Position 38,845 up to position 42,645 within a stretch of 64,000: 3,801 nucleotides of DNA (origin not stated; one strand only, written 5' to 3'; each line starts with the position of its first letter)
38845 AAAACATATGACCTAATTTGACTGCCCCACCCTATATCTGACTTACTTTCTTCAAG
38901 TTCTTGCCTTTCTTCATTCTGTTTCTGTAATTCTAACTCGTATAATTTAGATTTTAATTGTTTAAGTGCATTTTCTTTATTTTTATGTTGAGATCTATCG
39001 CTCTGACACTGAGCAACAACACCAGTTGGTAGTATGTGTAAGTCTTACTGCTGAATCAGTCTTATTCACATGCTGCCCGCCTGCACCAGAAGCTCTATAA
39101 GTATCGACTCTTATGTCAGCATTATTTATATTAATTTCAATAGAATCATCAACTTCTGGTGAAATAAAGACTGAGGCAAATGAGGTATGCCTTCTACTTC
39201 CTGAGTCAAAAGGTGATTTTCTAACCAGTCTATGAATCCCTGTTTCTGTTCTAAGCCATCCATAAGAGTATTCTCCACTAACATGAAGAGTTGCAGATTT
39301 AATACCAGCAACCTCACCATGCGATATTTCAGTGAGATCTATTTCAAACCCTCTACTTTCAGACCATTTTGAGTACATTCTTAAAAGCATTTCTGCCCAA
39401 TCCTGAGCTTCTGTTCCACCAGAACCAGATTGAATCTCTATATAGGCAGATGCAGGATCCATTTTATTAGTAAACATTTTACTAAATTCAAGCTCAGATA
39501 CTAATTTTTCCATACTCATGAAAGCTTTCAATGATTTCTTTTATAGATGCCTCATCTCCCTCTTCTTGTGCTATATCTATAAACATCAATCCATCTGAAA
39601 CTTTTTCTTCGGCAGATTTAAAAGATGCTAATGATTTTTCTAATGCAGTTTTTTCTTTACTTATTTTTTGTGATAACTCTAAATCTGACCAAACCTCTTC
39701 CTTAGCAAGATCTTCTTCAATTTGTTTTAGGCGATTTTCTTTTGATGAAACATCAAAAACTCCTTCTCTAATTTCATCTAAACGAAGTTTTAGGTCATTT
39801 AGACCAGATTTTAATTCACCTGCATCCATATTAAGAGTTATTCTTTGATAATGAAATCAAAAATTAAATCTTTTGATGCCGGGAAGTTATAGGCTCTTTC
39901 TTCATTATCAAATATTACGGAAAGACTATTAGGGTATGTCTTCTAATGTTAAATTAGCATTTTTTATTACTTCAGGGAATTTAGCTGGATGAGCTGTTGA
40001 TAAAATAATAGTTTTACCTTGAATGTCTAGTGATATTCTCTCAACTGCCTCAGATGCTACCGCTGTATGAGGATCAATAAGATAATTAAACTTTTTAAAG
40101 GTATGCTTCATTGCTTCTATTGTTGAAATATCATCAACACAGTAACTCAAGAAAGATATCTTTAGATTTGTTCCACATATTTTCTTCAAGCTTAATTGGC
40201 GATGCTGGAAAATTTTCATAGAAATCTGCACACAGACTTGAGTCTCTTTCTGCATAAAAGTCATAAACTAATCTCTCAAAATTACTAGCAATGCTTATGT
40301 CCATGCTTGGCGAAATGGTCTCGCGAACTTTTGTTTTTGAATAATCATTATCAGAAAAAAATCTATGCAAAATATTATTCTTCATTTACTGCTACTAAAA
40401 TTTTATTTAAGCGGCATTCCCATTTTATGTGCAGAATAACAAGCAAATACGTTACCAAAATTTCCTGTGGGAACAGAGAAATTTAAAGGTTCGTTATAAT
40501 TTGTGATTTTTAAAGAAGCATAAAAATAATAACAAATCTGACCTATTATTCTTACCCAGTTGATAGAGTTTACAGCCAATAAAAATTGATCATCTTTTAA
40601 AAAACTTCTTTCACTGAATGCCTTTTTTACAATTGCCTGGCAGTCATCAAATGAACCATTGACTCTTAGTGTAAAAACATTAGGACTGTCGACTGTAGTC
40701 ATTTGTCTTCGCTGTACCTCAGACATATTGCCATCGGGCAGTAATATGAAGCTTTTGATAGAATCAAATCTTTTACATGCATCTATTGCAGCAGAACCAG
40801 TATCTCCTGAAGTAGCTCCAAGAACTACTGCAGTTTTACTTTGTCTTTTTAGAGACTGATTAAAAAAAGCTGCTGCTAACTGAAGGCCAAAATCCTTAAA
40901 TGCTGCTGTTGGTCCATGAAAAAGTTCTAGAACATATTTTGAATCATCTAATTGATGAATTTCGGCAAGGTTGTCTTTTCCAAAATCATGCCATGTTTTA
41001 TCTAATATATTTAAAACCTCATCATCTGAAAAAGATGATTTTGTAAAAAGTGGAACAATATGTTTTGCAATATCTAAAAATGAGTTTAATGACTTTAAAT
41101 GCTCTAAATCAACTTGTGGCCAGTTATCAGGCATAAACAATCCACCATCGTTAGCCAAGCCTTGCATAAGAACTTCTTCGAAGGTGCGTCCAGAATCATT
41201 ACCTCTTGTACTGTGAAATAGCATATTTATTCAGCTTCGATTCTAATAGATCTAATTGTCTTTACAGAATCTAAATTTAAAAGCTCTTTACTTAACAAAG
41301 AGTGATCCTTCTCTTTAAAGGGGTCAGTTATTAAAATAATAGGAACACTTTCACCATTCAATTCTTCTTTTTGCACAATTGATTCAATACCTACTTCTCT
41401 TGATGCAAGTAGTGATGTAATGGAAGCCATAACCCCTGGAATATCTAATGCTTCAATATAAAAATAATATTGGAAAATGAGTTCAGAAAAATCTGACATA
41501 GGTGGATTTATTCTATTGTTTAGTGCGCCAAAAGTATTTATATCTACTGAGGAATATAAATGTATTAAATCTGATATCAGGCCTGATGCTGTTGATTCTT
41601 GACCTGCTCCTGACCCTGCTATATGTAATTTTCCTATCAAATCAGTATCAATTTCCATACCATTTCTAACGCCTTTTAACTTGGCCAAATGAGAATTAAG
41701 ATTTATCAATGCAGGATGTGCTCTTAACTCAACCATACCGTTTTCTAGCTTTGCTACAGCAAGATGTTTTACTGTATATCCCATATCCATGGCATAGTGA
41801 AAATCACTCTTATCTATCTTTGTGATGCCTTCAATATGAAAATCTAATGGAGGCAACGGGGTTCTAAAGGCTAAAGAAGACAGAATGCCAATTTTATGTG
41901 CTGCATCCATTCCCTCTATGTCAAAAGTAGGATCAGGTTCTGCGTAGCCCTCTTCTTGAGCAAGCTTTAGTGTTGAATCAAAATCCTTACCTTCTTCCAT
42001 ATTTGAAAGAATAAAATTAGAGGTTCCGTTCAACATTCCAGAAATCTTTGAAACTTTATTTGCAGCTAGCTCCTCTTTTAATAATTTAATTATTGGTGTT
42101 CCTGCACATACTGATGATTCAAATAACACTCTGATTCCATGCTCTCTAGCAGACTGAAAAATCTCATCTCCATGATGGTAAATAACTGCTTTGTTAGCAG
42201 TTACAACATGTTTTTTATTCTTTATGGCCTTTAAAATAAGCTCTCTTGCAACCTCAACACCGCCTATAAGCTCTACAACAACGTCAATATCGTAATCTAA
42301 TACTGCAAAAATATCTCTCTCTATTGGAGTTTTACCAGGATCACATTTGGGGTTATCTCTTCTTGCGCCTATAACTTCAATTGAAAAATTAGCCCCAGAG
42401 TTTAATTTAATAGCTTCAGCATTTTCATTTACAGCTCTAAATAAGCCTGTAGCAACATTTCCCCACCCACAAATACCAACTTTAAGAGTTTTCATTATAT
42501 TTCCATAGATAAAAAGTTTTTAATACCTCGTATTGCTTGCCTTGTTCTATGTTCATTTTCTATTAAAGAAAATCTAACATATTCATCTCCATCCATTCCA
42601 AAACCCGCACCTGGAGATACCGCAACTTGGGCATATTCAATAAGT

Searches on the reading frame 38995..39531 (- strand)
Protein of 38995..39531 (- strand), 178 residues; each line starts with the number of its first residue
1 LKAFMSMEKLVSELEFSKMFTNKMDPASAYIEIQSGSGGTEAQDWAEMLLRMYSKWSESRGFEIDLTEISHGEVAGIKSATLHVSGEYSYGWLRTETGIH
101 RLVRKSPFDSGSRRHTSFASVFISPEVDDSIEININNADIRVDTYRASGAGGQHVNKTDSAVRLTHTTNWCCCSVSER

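Call 54: search_protein_families(library=pfam, proteins=[window:38995-39531:-], max_evalue=0.01)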
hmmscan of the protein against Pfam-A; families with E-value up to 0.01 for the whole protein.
window:38995-39531:- (178 aa): 2 families
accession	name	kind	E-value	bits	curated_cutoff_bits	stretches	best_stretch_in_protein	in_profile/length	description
PF03462.23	PCRF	-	2.3e-41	142.2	24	1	7-121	76-194/194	PCRF domain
PF00472.26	RF-1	-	7e-17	61.9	35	1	130-169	2-42/116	RF-1 domain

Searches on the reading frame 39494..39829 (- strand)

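Call 54: search_protein_families(library=pfam, proteins=[window:39494-39829:-], max_evalue=0.01)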
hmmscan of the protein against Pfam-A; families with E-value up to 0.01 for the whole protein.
window:39494-39829:- (111 aa): 2 families
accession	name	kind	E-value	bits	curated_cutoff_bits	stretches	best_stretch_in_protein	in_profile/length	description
PF03462.23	PCRF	-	0.00015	22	24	1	31-90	2-60/194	PCRF domain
PF16326.10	ABC_tran_CTD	-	0.00084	20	32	1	30-68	20-58/69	ABC transporter C-terminal domain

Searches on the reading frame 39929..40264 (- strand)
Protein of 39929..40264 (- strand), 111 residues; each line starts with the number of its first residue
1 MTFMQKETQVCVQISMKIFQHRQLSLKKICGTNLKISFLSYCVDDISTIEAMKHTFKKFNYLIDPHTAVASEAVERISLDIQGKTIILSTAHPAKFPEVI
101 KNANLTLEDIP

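Call 54: search_protein_families(library=pfam, proteins=[window:39929-40264:-], max_evalue=0.01)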
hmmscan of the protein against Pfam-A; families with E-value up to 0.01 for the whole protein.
window:39929-40264:- (111 aa): 1 family
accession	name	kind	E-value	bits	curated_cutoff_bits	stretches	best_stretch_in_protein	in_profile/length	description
PF24857.1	THR4_C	-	1.7e-08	34.9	27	1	67-103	1-40/85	Threonine synthase, C-terminal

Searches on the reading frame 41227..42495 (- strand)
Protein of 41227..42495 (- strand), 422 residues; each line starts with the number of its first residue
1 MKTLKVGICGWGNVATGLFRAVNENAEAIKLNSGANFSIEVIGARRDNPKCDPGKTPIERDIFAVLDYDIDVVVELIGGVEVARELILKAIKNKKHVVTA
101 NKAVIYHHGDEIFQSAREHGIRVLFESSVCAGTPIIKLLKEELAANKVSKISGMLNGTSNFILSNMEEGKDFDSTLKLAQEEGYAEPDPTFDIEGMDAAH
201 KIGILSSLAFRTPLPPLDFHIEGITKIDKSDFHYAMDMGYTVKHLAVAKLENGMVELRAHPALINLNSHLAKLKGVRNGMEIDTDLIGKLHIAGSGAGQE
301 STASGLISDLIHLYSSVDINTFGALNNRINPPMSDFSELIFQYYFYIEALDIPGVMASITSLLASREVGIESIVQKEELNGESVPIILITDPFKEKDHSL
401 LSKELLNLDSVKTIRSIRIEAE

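Call 70: find_encoding_contigs(protein=window:41227-42495:-, flank=5000, max_places=5)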
Protein window:41227-42495:- (422 aa): no gene with exactly this product is on record in the collection.
